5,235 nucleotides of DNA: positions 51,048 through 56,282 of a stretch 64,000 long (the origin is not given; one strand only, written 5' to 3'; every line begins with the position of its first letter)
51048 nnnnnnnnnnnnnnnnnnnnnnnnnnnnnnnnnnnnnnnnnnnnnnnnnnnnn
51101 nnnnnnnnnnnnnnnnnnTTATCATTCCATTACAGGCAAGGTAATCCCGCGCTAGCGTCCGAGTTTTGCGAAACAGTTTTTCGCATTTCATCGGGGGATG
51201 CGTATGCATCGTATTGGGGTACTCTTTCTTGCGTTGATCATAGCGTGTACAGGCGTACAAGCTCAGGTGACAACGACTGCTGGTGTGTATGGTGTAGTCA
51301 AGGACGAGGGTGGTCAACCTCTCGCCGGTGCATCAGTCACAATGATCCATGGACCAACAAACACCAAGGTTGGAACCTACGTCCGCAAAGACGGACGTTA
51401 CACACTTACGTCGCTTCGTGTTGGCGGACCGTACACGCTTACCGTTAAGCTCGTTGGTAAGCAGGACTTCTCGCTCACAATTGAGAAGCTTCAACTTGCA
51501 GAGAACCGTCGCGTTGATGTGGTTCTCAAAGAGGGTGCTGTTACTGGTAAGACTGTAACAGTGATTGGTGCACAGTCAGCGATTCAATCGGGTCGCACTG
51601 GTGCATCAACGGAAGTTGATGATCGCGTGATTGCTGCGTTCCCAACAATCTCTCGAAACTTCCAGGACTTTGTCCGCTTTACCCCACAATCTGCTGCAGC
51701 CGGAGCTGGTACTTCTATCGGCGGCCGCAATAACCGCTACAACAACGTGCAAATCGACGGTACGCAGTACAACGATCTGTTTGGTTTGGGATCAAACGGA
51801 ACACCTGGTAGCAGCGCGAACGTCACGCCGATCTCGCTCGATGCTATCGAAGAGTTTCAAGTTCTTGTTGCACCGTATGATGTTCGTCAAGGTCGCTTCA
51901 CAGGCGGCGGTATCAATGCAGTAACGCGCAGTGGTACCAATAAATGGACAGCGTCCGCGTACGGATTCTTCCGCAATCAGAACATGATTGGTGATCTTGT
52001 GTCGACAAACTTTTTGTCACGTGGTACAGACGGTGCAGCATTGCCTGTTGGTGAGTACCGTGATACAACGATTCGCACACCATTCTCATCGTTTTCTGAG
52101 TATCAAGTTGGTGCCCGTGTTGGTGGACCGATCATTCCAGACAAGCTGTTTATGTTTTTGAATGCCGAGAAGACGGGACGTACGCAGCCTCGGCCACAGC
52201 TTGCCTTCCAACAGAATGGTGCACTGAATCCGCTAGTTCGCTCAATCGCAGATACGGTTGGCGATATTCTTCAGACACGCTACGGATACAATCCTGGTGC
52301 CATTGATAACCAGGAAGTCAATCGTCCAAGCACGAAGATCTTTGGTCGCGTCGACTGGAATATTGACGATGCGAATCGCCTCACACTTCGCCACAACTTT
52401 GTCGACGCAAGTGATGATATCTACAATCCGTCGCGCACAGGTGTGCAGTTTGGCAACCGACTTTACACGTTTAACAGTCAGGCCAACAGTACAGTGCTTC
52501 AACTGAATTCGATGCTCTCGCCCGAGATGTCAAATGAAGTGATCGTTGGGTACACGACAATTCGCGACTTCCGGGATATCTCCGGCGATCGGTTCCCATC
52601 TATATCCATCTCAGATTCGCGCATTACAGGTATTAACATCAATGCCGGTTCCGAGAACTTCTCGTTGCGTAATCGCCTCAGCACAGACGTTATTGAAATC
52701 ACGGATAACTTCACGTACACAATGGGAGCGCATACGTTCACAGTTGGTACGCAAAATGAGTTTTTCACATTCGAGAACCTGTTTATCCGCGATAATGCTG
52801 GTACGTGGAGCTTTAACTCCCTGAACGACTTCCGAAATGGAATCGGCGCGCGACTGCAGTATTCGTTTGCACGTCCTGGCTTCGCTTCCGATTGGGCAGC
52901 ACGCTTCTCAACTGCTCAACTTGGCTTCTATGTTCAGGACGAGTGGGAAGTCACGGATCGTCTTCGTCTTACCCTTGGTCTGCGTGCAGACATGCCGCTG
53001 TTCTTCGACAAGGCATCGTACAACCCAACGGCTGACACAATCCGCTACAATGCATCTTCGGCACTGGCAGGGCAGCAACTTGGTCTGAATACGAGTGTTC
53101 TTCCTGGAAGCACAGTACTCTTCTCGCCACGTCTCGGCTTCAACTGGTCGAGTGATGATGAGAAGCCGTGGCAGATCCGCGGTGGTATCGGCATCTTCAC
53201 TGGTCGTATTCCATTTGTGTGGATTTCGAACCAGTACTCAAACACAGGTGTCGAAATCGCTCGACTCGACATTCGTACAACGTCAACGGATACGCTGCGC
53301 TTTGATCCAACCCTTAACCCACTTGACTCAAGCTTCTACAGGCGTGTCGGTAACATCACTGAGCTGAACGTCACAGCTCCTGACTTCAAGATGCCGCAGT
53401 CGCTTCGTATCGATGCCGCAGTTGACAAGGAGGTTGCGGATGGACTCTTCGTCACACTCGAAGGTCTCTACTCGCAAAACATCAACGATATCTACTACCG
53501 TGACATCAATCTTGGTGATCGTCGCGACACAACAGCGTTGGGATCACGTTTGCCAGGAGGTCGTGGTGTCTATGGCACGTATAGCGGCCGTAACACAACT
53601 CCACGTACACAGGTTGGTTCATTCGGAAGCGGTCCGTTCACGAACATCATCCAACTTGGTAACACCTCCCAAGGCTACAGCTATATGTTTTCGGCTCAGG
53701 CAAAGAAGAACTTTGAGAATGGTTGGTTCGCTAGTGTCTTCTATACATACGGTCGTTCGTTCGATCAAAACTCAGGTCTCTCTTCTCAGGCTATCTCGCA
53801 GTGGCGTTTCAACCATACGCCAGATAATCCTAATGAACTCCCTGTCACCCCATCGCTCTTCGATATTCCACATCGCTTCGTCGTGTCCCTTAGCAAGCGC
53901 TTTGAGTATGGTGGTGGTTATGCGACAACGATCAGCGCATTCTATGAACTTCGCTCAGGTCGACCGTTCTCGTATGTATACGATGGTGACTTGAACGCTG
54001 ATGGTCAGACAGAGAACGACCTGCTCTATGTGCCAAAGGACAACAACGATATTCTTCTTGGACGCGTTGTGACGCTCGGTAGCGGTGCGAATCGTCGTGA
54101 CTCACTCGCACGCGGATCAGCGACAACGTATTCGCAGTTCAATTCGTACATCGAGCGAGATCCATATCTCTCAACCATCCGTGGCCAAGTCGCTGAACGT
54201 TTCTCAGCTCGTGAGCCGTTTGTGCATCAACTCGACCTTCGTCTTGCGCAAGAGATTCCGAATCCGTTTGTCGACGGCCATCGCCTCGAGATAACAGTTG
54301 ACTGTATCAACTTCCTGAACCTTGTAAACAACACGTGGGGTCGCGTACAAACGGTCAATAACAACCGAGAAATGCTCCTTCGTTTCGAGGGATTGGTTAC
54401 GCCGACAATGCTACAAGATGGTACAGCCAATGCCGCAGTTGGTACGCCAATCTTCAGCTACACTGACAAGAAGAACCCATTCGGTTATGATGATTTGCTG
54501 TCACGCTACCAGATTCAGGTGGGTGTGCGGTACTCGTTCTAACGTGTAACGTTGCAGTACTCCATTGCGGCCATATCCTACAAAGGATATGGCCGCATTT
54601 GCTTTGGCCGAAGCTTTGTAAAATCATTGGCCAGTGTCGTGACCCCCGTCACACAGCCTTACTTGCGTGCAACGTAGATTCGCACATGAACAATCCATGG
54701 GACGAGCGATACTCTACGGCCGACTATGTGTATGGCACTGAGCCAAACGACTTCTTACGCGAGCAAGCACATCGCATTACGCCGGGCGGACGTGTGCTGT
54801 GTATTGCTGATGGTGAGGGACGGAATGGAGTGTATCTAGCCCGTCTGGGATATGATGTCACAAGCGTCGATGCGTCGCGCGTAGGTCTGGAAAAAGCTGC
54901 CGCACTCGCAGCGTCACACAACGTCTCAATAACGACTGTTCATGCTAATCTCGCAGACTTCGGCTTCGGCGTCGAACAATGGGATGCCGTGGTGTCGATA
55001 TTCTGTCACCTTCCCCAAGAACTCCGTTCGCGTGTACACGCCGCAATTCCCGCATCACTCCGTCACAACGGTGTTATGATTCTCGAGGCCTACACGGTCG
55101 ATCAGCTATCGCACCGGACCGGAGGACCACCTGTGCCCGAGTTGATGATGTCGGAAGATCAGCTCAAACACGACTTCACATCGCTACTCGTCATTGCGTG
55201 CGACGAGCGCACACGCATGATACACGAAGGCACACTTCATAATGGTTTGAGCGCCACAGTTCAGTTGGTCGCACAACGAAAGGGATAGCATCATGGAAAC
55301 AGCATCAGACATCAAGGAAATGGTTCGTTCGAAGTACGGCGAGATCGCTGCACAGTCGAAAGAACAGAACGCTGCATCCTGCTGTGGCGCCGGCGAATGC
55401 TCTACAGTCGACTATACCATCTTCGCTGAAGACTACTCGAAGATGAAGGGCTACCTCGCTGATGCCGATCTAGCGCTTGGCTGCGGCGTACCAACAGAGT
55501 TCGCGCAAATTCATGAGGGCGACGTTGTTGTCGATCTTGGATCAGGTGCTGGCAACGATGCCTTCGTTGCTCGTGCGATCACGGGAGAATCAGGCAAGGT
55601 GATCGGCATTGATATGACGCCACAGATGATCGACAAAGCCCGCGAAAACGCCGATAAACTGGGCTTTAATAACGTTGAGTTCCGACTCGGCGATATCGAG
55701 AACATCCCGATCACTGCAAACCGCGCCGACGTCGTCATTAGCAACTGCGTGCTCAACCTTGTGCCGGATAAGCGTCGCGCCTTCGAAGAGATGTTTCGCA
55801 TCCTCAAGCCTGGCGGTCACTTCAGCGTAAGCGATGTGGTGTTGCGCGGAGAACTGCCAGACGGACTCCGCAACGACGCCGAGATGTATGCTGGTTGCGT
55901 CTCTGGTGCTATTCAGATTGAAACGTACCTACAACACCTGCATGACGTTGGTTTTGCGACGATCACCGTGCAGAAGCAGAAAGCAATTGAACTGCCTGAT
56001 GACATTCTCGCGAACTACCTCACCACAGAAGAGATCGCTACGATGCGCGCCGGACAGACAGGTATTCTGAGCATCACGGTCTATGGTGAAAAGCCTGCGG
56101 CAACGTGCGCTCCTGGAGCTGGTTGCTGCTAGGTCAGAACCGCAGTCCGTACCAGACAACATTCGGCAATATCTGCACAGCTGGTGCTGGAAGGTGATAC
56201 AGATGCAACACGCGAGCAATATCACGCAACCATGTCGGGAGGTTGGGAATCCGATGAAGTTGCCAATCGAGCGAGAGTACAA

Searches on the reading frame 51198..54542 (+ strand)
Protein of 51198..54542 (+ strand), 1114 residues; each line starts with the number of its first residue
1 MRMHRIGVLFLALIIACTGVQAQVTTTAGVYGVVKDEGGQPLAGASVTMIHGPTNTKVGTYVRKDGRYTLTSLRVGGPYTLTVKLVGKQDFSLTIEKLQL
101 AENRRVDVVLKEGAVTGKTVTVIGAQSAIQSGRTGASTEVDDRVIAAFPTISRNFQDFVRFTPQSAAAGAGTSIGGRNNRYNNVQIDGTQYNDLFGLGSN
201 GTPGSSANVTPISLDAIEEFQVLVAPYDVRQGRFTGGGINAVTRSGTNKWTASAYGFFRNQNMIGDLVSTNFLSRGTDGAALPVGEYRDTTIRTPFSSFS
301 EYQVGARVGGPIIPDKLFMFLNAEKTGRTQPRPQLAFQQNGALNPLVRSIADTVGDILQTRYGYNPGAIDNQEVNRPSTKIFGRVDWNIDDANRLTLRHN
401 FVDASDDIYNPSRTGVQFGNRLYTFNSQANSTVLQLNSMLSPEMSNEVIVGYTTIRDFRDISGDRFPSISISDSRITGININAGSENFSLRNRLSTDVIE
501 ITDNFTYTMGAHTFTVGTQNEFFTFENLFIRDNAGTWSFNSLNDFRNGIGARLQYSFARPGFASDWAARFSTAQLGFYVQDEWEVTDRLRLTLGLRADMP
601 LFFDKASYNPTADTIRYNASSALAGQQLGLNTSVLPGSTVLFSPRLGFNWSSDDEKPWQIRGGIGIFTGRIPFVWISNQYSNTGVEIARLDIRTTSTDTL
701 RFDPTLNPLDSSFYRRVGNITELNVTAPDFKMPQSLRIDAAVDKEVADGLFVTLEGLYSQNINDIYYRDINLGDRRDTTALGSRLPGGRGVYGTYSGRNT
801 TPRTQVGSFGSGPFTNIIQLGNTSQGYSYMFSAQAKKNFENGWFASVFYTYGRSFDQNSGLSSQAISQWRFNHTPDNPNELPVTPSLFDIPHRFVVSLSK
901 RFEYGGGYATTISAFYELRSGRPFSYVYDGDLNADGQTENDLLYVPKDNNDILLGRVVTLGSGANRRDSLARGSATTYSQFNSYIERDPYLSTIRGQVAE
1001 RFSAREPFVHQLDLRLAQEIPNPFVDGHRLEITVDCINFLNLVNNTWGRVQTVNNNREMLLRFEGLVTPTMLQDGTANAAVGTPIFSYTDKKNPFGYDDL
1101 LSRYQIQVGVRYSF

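Call 56: search_protein_families(library=ncbifam, max_evalue=0.001, proteins=[window:51198-54542:+])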
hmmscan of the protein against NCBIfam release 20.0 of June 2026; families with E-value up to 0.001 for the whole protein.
window:51198-54542:+ (1114 aa): 3 families
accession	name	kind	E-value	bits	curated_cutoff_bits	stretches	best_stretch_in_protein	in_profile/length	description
TIGR04056.1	OMP_RagA_SusC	subfamily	1.2e-08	33.8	368.25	1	30-151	3-112/981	SusC/RagA family TonB-linked outer membrane protein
NF010010.0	PRK13483.1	equivalog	3e-06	25.5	927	0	170-277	89-198/660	ligand-gated channel protein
NF010012.0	PRK13486.1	equivalog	5.4e-05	21.7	924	0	168-276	82-192/696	TonB-dependent receptor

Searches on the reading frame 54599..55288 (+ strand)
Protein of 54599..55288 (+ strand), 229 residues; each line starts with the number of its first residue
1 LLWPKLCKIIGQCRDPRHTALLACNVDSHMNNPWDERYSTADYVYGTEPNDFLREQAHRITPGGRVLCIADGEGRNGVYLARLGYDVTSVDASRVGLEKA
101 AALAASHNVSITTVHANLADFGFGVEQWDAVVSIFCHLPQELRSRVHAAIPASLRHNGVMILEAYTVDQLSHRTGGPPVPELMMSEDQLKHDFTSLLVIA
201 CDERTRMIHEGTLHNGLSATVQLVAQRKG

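Call 56: search_protein_families(library=ncbifam, max_evalue=0.001, proteins=[window:54599-55288:+])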
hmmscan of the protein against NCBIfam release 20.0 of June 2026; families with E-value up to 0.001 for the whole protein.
window:54599-55288:+ (229 aa): 8 families
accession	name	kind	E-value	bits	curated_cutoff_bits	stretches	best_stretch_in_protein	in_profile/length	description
NF051855.1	GlySarMtaseBact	equivalog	3.7e-10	39.9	350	1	62-170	53-166/259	glycine/sarcosine N-methyltransferase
NF008992.0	PRK12335.1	equivalog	2.4e-09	36.8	303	1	54-134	115-193/289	SAM-dependent methyltransferase TehB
TIGR00477.1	tehB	equivalog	1.5e-08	34.3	219.5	1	36-136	49-146/238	tellurite resistance methyltransferase TehB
NF041820.1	daptide_MTase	equivalog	2.9e-08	33.5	175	1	59-172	34-152/243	daptide-type RiPP biosynthesis methyltransferase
NF008405.0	PRK11207.1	equivalog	3.9e-07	29.7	218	1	36-120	6-89/198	tellurite resistance methyltransferase TehB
NF043040.1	corrin_prot_MT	hypoth_equivalog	9.6e-07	28.4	180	1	57-162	35-147/216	corrinoid protein-associated methyltransferase CpaM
NF045649.1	2X_seleno_MduS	exception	2.3e-06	26.8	380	1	31-120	8-98/338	methyltransferase domain-containing selenoprotein MduS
NF053839.1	CPFASynBruc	equivalog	0.0001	21.4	600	1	60-166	172-280/410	cyclopropane fatty acid synthase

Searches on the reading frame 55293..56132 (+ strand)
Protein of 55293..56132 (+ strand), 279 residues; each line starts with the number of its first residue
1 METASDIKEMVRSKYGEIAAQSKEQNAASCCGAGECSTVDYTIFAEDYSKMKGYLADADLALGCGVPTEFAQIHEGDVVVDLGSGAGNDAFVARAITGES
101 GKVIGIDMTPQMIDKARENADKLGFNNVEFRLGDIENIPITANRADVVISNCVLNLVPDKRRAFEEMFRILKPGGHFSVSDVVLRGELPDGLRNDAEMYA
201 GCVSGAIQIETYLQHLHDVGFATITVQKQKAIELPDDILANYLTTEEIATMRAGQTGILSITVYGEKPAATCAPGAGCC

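Call 56: search_protein_families(library=ncbifam, max_evalue=0.001, proteins=[window:55293-56132:+])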
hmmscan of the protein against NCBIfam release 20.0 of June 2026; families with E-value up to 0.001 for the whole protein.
window:55293-56132:+ (279 aa): 58 families (the best 25 are shown)
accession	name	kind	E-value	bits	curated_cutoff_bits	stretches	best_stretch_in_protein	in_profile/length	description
NF008823.0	PRK11873.1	subfamily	4.1e-108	361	263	1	2-271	2-271/272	arsenite methyltransferase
NF041537.1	ArsM_AhpD_UU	exception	1.4e-48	165.5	510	1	6-226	12-227/345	arsenite methyltransferase/AhpD domain selenoprotein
NF047649.1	MTase_UXPK_star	exception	2.3e-48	164.7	460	1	5-278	11-280/283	methyltransferase/UXPK-star double selenoprotein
NF041536.1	ArsM_DUF2284_UU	exception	1.6e-45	155.3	575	1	5-228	11-229/459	arsenite methyltransferase/DUF2284 domain selenoprotein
NF040538.1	methyl_ArsM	equivalog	1.7e-45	155.8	500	2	140-229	167-258/356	arsinothricin biosynthesis methyltransferase ArsM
NF038099.1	AsSugarArsM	exception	9.1e-31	107.2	400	1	58-237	41-229/321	arsenosugar biosynthesis arsenite methyltransferase ArsM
NF040539.1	AST_met_ArsM_2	exception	1.9e-27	96.8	240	1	75-227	56-211/262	putative arsinothricin biosynthesis methyltransferase ArsM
NF045667.1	MTase_DVU1556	equivalog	6.4e-27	94.4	155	1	69-229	16-168/213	DVU_1556 family methyltransferase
NF001244.0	PRK00216.1-5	equivalog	1.1e-15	57.6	216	1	72-182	45-156/236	bifunctional demethylmenaquinone methyltransferase/2-methoxy-6-polyprenyl-1,4-benzoquinol methylase UbiE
NF001240.0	PRK00216.1-1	equivalog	1.5e-15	56.9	378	1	69-179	57-168/251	bifunctional demethylmenaquinone methyltransferase/2-methoxy-6-polyprenyl-1,4-benzoquinol methylase UbiE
NF052510.1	methyltran_MpqE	exception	3.1e-15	56.2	335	1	70-177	41-149/234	methyl-plastoquinone biosynthesis methyltransferase MpqE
TIGR02072.1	BioC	equivalog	2.6e-14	53.6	184.95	1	78-183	37-136/244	malonyl-ACP O-methyltransferase BioC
NF001243.0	PRK00216.1-4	equivalog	6.4e-14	51.9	235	1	72-177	44-149/237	demethylmenaquinone methyltransferase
TIGR01934.1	MenG_MenH_UbiE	subfamily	9.6e-14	51.2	158.35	1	72-183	36-145/223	ubiquinone/menaquinone biosynthesis methyltransferase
TIGR02752.1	MenG_heptapren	equivalog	1.9e-13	50.5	419.85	1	72-178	42-148/231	demethylmenaquinone methyltransferase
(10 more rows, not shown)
